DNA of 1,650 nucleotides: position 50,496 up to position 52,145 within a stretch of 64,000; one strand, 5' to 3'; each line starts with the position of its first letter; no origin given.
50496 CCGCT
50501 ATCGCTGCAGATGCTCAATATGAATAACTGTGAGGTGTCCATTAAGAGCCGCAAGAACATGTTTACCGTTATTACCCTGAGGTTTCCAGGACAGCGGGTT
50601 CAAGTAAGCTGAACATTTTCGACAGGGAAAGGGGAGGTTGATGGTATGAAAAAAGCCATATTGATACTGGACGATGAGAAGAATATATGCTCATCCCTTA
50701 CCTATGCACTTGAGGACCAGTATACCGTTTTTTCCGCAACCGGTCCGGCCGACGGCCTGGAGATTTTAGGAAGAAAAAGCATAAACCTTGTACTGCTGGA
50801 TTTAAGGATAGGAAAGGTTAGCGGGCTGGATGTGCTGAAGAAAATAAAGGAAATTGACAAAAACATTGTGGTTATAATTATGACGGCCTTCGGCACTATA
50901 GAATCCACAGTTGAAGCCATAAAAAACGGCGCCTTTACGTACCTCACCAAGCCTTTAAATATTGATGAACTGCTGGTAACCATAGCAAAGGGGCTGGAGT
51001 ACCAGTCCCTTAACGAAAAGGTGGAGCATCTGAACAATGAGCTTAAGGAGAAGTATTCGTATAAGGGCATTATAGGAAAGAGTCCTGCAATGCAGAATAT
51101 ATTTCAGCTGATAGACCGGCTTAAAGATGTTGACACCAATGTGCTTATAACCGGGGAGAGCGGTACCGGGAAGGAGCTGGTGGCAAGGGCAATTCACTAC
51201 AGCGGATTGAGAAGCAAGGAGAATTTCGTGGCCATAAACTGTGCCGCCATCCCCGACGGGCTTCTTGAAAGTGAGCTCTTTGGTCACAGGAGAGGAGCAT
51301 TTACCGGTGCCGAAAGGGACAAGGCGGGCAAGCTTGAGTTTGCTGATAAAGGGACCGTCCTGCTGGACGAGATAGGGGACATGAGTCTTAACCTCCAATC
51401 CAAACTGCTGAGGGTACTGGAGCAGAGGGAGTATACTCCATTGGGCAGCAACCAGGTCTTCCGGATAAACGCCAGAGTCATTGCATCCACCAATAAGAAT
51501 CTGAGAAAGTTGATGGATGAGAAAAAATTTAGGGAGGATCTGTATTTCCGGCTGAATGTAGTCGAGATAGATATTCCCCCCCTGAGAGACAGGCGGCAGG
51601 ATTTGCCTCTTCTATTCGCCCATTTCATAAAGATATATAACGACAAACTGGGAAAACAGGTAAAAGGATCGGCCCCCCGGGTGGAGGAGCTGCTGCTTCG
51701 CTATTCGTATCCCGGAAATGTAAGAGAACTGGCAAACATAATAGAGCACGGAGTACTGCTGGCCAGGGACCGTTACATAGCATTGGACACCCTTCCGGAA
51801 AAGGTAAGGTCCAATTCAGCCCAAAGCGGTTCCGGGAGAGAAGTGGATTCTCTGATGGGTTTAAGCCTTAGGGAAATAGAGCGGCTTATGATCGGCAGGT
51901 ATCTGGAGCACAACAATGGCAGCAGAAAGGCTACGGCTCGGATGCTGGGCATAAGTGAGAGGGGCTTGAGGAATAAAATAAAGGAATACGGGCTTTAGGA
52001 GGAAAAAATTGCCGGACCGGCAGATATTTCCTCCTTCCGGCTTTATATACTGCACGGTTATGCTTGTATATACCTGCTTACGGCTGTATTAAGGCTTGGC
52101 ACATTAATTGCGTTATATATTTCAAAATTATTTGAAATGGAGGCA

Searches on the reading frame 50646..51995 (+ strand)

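Call 9: search_protein_families(library=pfam, proteins=[window:50646-51995:+], max_evalue=0.01)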
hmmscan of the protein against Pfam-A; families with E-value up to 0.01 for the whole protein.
window:50646-51995:+ (450 aa): 13 families
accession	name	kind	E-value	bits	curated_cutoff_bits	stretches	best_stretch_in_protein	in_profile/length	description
PF00158.32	Sigma54_activat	-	6.5e-69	231.4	20.2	1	142-308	1-167/168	Sigma-54 interaction domain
PF14532.12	Sigma54_activ_2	-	2.7e-25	89.6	25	1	143-313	1-138/138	Sigma-54 interaction domain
PF00072.30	Response_reg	-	1.7e-23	83.3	30.2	1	5-113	1-110/111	Response regulator receiver domain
PF25601.1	AAA_lid_14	-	2e-23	82.4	27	1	314-394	1-81/87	AAA+ ATPase lid domain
PF02954.25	HTH_8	-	3.5e-12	46.3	22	1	407-448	1-42/42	Bacterial regulatory protein, Fis family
PF07728.20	AAA_5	-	3.8e-08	33.9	22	1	165-289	1-128/139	AAA domain (dynein-related subfamily)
PF00493.29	MCM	-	4.3e-06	26.4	23.3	1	163-302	57-191/224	MCM P-loop domain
PF07724.20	AAA_2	-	1.3e-05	25.8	27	1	164-295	4-136/166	AAA domain (Cdc48 subfamily)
PF18024.7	HTH_50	-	5.8e-05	23.1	27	1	409-450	9-49/50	Helix-turn-helix domain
PF00004.35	AAA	-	0.00064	20.6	21.2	1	166-286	1-111/131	ATPase family associated with various cellular activities (AAA)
PF13191.12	AAA_16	-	0.0019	19.2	32.6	1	144-202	4-63/167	AAA ATPase domain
PF01078.27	Mg_chelatase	-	0.0048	16.7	20.3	0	221-277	93-149/207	Magnesium chelatase, subunit ChlI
PF06068.19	TIP49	-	0.0064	16.1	23.8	0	129-200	13-86/347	TIP49 P-loop domain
